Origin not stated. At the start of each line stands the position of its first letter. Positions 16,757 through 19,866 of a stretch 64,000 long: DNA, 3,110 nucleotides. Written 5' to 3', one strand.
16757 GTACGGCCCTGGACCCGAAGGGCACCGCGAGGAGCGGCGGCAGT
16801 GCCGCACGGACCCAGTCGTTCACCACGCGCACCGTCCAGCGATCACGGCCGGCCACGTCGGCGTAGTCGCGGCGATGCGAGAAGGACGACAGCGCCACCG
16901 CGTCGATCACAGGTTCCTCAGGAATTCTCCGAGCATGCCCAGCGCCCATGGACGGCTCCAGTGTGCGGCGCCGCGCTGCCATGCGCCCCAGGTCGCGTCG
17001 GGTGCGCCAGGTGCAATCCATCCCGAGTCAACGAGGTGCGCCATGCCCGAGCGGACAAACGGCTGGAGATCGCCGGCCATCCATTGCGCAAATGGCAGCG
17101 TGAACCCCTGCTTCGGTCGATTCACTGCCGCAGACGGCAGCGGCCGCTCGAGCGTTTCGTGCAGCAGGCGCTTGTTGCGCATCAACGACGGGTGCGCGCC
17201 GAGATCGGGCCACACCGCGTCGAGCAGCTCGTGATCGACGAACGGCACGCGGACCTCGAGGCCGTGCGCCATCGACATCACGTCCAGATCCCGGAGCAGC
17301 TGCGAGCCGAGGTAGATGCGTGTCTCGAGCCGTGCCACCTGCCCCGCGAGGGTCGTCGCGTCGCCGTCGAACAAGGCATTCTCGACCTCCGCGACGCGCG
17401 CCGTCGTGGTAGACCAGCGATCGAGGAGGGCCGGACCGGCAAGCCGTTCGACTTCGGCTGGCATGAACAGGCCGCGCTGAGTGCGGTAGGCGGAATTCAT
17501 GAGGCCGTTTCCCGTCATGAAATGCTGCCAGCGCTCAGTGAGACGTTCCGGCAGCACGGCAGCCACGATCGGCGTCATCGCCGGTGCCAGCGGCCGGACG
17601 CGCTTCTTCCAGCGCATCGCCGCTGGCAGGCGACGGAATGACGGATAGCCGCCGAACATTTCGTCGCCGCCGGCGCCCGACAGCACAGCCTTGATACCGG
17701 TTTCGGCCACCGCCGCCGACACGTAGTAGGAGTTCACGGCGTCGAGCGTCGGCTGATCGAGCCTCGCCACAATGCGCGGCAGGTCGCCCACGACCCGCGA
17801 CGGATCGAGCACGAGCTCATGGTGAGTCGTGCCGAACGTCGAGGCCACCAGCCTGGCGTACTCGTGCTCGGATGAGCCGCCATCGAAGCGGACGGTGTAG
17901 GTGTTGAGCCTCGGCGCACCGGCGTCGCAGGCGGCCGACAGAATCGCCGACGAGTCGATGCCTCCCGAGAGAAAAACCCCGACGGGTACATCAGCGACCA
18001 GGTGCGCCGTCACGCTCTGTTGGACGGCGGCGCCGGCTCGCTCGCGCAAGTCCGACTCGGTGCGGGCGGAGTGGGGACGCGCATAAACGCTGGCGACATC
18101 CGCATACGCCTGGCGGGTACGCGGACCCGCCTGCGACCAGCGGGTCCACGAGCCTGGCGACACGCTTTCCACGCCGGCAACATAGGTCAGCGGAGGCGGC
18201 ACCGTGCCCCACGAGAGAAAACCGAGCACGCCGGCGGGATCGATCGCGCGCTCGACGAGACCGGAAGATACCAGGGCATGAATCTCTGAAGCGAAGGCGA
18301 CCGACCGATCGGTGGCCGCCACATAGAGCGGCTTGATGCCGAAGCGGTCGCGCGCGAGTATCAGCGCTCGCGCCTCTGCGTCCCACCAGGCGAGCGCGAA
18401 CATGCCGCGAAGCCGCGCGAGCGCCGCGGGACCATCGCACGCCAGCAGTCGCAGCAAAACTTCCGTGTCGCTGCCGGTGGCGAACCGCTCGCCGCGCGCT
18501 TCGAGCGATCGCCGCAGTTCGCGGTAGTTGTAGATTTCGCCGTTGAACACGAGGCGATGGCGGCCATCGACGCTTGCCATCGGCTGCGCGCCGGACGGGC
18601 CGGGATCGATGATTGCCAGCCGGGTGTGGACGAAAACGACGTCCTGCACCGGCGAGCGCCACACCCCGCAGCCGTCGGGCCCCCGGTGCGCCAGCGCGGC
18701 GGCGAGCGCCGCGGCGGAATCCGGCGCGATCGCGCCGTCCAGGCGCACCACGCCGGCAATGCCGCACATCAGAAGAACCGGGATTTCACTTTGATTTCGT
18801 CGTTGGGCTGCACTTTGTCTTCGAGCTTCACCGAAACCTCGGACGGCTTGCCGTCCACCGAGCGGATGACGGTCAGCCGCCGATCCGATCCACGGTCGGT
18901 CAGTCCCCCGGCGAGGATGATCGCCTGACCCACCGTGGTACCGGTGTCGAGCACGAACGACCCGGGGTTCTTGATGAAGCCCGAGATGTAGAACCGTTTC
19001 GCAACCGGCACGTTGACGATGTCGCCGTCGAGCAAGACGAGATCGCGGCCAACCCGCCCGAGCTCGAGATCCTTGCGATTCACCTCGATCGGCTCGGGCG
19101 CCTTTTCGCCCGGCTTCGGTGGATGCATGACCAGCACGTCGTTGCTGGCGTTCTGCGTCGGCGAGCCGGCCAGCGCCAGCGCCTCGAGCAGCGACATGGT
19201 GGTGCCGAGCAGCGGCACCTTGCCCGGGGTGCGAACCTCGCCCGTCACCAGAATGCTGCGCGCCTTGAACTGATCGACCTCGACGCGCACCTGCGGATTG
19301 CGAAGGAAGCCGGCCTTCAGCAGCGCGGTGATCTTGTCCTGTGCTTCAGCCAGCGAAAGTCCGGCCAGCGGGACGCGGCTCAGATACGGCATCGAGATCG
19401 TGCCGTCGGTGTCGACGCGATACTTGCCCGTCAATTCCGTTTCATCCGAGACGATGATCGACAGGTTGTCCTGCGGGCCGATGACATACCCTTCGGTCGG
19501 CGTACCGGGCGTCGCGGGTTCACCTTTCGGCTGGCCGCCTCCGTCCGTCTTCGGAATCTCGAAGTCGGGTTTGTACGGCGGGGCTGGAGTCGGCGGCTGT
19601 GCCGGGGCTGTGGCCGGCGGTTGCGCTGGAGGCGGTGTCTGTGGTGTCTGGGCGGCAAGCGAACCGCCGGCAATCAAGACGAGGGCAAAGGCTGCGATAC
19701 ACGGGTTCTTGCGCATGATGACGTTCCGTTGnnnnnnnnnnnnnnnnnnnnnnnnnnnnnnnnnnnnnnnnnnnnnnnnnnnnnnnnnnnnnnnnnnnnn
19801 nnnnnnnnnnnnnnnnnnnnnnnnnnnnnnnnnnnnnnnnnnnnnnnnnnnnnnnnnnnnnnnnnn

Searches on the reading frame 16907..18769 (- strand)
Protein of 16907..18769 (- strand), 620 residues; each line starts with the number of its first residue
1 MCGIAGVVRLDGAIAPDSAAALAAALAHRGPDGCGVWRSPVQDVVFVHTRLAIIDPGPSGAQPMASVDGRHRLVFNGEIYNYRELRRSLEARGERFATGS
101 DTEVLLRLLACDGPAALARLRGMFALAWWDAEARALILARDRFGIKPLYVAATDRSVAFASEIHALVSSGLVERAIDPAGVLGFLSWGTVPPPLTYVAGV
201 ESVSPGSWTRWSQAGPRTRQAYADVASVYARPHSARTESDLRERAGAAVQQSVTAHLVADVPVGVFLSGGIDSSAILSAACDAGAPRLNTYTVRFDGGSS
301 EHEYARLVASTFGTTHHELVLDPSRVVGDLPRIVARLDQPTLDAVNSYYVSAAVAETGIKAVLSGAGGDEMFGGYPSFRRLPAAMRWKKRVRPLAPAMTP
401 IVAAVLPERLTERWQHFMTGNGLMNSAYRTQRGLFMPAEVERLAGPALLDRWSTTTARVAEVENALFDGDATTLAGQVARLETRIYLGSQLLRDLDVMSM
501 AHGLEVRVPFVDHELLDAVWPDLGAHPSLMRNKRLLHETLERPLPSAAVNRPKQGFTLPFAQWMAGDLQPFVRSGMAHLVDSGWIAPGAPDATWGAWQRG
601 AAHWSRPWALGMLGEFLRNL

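Call 15: search_protein_families(library=ncbifam, proteins=[window:16907-18769:-], max_evalue=0.00001)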
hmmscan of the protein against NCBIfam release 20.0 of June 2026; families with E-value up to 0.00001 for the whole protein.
window:16907-18769:- (620 aa): 9 families
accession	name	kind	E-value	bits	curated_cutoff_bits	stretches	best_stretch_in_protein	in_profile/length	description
TIGR01536.1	asn_synth_AEB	equivalog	2.1e-125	419.7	267.1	1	2-556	1-517/517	asparagine synthase (glutamine-hydrolyzing)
TIGR03104.1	trio_amidotrans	equivalog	2.5e-107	359.5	570.1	2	1-382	1-387/589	N-acetylglutaminylglutamine amidotransferase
TIGR03108.1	eps_aminotran_1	hypoth_equivalog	1.1e-105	354.7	816.9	1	1-619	1-627/628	XrtA/PEP-CTERM system amidotransferase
NF006949.0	PRK09431.1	equivalog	6.3e-79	266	499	2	1-168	1-167/554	asparagine synthase B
NF033535.1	lass_lactam_cya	exception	6.6e-41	140.6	525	1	1-391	1-396/668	lasso peptide isopeptide bond-forming cyclase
NF033561.1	macrolact_Ik_Al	subfamily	6.5e-19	67.9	300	1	99-585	57-522/561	albusnodin/ikarugamycin family macrolactam cyclase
TIGR01134.1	purF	equivalog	5.1e-13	49.2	350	1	59-178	82-211/432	amidophosphoribosyltransferase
NF001484.0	PRK00331.1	subfamily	2.8e-12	45.8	381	1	47-168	70-200/601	isomerizing glutamine--fructose-6-phosphate transaminase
TIGR01135.1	glmS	equivalog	1.9e-11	43.2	418.05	1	46-168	68-199/607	glutamine--fructose-6-phosphate transaminase (isomerizing)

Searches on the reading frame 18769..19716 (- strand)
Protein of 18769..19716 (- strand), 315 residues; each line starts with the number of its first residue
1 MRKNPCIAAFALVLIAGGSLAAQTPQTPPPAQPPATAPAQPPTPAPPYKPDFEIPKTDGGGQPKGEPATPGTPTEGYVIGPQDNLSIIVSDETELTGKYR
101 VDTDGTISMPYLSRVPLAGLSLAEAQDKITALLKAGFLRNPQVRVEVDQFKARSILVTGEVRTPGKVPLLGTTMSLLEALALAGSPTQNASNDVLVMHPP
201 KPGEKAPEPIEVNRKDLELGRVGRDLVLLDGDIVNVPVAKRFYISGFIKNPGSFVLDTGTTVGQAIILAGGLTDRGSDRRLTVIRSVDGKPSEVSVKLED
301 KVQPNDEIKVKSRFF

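Call 15: search_protein_families(library=ncbifam, proteins=[window:18769-19716:-], max_evalue=0.00001)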
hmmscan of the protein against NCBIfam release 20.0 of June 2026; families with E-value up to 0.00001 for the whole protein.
window:18769-19716:- (315 aa): 4 families
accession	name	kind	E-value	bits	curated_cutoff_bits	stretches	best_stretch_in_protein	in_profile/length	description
TIGR03028.1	EpsE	equivalog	6.7e-44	150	262.65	1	77-315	2-239/239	polysaccharide export protein EpsE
TIGR03027.2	pepcterm_export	equivalog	5.1e-26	91.4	180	1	76-237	2-165/169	XrtA/PEP-CTERM system exopolysaccharide export protein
NF041843.1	EpsY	equivalog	2e-23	82.7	320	1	71-220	47-193/211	exopolysaccharide export protein EpsY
NF011658.0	PRK15078.1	subfamily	4.3e-21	75.1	333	1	77-290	85-307/380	polysaccharide export protein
